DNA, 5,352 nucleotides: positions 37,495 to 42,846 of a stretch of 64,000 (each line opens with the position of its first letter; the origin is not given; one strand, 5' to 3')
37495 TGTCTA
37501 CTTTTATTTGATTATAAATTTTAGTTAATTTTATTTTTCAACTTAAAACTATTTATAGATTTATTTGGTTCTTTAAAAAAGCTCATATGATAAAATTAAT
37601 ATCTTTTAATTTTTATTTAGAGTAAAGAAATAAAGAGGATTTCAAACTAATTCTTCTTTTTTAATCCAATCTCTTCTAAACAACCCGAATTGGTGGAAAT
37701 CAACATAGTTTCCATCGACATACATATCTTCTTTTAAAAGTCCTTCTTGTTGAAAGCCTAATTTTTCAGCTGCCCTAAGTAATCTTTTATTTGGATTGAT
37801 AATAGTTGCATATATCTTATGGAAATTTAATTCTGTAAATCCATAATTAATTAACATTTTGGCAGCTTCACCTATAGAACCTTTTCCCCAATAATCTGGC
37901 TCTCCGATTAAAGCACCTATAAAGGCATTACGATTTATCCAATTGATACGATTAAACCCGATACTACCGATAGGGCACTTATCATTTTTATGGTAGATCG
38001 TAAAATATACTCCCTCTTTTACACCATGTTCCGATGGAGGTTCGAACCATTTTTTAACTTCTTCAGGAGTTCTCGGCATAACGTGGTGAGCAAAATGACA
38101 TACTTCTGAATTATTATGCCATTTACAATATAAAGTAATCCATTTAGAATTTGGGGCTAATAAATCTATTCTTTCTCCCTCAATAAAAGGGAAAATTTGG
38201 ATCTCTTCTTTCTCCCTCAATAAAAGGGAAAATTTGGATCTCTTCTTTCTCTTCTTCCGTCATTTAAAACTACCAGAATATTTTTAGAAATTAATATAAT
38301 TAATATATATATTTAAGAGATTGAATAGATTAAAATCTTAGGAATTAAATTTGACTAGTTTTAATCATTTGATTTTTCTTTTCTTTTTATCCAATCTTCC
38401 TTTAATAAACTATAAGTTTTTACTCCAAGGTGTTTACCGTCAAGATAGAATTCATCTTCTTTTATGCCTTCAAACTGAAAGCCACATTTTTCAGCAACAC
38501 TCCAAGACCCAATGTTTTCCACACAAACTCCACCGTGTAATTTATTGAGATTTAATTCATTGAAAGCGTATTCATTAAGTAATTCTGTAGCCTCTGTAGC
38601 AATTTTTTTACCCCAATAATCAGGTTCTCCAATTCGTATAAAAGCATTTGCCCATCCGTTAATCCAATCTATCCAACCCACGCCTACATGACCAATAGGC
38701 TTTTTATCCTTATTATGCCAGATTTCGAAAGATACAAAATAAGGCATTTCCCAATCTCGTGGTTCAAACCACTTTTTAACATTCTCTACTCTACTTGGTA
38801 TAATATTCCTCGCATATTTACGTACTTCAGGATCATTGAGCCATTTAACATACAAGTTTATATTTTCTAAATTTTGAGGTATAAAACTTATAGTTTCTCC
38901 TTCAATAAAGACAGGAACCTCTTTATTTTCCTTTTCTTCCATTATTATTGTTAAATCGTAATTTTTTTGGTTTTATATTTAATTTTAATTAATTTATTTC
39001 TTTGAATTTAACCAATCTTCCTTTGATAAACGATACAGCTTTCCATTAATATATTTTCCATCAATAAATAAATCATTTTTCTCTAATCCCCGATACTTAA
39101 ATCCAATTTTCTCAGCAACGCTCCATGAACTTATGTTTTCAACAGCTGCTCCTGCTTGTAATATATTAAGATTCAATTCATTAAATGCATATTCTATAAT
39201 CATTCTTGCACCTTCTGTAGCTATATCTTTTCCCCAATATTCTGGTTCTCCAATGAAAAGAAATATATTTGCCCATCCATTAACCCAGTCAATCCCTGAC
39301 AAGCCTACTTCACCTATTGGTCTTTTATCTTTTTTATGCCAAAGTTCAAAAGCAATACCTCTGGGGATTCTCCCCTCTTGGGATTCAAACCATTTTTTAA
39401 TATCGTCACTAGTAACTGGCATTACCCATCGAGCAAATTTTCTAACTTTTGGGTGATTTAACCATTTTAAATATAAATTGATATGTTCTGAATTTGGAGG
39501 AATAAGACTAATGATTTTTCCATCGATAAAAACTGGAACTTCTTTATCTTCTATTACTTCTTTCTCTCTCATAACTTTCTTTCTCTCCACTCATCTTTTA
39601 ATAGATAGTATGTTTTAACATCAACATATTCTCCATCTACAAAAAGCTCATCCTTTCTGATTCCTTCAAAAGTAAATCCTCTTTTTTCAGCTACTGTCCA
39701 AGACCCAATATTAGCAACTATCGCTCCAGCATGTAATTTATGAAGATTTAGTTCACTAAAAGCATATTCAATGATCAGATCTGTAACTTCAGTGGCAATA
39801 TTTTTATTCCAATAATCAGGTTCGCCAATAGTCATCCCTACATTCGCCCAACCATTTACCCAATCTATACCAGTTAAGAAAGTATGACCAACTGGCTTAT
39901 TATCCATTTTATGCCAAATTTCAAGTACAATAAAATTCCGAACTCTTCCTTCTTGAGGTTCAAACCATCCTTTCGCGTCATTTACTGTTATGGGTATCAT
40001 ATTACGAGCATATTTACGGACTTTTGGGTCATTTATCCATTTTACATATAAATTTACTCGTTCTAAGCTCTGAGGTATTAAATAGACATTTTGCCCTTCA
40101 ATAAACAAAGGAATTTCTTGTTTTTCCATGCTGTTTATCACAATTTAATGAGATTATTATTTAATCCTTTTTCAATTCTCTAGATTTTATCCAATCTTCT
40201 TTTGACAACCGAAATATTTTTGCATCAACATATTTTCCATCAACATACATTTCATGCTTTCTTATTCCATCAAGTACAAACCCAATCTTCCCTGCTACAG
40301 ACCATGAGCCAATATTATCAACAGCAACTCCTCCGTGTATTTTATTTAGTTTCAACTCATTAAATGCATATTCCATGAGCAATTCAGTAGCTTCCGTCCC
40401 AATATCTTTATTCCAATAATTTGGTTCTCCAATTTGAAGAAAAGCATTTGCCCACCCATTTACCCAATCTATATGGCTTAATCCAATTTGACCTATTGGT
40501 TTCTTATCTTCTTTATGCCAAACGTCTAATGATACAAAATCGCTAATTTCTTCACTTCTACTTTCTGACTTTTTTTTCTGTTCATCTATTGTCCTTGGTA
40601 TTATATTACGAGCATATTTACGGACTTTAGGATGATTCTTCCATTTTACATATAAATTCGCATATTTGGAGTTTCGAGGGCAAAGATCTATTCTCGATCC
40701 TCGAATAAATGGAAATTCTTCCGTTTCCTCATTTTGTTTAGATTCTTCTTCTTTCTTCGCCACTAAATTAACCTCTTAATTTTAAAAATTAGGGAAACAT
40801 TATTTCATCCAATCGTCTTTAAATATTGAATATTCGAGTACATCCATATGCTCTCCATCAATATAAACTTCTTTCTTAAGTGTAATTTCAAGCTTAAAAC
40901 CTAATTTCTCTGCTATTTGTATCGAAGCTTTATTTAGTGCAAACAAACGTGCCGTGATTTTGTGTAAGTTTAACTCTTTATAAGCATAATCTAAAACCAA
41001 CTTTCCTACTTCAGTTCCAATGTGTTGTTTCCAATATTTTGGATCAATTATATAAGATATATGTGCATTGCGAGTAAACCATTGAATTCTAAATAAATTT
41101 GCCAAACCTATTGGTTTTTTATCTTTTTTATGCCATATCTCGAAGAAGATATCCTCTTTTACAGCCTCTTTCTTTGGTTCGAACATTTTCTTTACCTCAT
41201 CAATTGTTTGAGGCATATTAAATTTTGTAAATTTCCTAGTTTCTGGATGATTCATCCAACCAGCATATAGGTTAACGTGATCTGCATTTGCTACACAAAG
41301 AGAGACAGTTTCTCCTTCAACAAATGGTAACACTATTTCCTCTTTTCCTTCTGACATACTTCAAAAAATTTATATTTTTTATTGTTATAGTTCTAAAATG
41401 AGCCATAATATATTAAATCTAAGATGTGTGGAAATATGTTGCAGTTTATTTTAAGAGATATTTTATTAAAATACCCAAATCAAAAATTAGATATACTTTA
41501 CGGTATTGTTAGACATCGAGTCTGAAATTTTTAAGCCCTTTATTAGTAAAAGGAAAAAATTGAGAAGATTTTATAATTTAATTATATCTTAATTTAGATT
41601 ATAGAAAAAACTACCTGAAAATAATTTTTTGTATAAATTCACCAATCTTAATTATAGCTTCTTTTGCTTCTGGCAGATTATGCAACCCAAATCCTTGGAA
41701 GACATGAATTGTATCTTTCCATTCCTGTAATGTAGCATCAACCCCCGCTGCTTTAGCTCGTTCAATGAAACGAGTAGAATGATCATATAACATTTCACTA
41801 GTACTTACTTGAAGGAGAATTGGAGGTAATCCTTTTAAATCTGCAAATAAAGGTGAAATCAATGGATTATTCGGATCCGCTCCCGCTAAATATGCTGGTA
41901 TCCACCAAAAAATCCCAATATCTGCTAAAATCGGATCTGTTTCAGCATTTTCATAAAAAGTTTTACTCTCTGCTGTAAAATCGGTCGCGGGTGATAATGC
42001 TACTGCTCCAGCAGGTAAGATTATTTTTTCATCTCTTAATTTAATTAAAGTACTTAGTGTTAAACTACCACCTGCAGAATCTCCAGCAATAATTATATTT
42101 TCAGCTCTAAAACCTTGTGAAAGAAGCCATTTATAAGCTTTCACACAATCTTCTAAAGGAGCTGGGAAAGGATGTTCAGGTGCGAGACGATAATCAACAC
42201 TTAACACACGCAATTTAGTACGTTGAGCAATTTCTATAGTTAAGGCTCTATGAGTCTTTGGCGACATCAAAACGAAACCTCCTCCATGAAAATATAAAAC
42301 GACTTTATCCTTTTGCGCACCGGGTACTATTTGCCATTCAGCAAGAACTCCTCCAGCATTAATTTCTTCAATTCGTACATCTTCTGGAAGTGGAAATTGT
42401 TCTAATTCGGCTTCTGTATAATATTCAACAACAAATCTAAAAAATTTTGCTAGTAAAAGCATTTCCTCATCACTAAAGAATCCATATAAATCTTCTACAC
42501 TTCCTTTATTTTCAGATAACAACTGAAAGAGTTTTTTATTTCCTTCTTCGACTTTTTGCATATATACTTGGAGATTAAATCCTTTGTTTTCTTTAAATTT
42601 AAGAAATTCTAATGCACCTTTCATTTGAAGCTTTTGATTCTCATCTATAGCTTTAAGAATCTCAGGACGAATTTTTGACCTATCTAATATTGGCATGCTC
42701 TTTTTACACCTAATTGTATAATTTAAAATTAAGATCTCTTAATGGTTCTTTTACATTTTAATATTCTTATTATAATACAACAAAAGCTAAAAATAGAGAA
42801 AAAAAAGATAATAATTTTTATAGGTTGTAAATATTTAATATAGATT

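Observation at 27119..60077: Four otherwise intact reading frames are each interrupted by a single in-frame TAG, never by TAA or TGA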

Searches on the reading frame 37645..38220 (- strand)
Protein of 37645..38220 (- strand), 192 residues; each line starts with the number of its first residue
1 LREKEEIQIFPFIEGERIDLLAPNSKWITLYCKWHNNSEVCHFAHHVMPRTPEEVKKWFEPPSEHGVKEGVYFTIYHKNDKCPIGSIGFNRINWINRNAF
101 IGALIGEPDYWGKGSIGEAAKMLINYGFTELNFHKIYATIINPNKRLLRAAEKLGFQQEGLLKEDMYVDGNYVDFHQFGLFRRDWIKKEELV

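Call 40: search_protein_families(library=pfam, proteins=[window:37645-38220:-], max_evalue=0.001)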
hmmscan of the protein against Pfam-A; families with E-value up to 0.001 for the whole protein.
window:37645-38220:- (192 aa): 3 families
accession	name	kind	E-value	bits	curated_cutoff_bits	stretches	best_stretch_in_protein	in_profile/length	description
PF13302.13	Acetyltransf_3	-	6.2e-24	85.7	25.4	1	29-157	14-138/138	Acetyltransferase (GNAT) domain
PF00583.31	Acetyltransf_1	-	2.7e-10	41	20.7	1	59-156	27-116/116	Acetyltransferase (GNAT) family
PF13420.13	Acetyltransf_4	-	7.2e-08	33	24.3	1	50-175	32-153/155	Acetyltransferase (GNAT) domain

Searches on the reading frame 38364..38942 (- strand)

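Call 40: search_protein_families(library=pfam, proteins=[window:38364-38942:-], max_evalue=0.001)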
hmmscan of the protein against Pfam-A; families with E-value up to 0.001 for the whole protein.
window:38364-38942:- (193 aa): 4 families
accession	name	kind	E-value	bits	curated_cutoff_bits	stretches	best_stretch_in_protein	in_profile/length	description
PF13302.13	Acetyltransf_3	-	1.1e-23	84.9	25.4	1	29-156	13-138/138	Acetyltransferase (GNAT) domain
PF00583.31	Acetyltransf_1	-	1.4e-07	32.2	20.7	1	62-155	29-116/116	Acetyltransferase (GNAT) family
PF13420.13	Acetyltransf_4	-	7.8e-07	29.7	24.3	1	29-171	10-150/155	Acetyltransferase (GNAT) domain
PF13523.12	Acetyltransf_8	-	0.00073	19.6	27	0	104-159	86-141/145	Acetyltransferase (GNAT) domain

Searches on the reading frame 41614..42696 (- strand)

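Call 40: search_protein_families(library=pfam, proteins=[window:41614-42696:-], max_evalue=0.001)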
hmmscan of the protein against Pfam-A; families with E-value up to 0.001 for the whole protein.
window:41614-42696:- (361 aa): 4 families
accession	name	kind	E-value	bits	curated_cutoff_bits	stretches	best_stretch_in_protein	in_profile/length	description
PF07859.19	Abhydrolase_3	-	2e-61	207.8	25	1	133-334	1-209/210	alpha/beta hydrolase fold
PF10340.15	Say1_Mug180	-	7.3e-19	68.3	21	1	128-255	120-256/374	Steryl acetyl hydrolase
PF20434.5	BD-FAE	-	9.9e-12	45.3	26.8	1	129-214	12-104/215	BD-FAE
PF00326.27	Peptidase_S9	-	5.5e-05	23.2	22.6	1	181-246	45-107/213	Prolyl oligopeptidase family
